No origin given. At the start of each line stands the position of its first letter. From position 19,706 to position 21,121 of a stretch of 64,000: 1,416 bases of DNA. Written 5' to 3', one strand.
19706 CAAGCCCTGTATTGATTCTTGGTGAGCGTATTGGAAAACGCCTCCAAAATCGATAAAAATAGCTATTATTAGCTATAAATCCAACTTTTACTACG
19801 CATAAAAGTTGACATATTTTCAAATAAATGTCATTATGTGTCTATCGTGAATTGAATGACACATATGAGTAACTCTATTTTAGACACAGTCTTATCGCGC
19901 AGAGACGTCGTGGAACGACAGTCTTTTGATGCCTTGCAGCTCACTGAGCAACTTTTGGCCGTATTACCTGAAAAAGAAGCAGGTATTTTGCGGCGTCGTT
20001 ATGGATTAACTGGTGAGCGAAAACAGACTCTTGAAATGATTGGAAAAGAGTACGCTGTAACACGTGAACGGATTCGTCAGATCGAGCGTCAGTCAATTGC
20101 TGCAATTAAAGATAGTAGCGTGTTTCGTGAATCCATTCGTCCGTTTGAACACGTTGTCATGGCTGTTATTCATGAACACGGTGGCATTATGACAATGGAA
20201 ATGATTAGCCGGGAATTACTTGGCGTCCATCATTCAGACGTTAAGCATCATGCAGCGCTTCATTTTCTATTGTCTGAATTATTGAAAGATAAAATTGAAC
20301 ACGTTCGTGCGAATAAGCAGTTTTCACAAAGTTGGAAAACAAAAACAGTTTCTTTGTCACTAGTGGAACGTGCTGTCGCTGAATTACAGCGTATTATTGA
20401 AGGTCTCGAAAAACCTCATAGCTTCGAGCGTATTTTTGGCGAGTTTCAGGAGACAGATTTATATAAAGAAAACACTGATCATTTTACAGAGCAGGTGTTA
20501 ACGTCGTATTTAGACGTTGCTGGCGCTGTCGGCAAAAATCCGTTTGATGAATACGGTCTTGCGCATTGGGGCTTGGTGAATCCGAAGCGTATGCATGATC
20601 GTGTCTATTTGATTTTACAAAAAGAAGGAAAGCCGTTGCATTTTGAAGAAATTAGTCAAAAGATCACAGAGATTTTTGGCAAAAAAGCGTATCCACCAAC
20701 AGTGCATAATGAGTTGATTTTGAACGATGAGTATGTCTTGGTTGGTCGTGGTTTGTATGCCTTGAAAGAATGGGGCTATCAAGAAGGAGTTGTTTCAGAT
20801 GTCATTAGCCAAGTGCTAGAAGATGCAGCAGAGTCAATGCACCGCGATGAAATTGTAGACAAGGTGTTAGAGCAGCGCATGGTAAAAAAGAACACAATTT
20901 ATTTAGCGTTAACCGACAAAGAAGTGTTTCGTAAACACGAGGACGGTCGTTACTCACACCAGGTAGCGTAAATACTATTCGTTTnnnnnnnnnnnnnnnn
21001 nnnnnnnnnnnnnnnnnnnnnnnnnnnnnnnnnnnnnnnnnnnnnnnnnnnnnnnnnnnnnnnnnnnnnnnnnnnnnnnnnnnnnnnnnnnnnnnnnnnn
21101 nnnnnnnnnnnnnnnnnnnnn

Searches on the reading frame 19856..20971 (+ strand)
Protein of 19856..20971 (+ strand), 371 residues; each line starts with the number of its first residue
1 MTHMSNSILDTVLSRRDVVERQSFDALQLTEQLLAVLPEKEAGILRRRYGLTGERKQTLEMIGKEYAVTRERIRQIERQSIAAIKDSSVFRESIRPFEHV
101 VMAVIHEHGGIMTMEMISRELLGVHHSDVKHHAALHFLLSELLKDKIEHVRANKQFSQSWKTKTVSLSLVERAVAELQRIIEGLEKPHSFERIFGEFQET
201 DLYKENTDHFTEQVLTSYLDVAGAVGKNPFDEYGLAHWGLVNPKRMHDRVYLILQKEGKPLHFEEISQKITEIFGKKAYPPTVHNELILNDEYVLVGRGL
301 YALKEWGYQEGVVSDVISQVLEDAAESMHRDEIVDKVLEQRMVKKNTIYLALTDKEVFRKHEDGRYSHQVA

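Call 40: search_protein_families(library=pfam, max_evalue=0.0001, proteins=[window:19856-20971:+])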
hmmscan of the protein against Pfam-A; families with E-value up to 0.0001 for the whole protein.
window:19856-20971:+ (371 aa): 2 families
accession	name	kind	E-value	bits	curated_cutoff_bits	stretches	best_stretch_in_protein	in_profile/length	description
PF04545.22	Sigma70_r4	-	3e-12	46.3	24.1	1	33-85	1-49/50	Sigma-70, region 4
PF05066.19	HARE-HTH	-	2e-07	31.7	25.9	0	248-277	5-34/71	HB1, ASXL, restriction endonuclease HTH domain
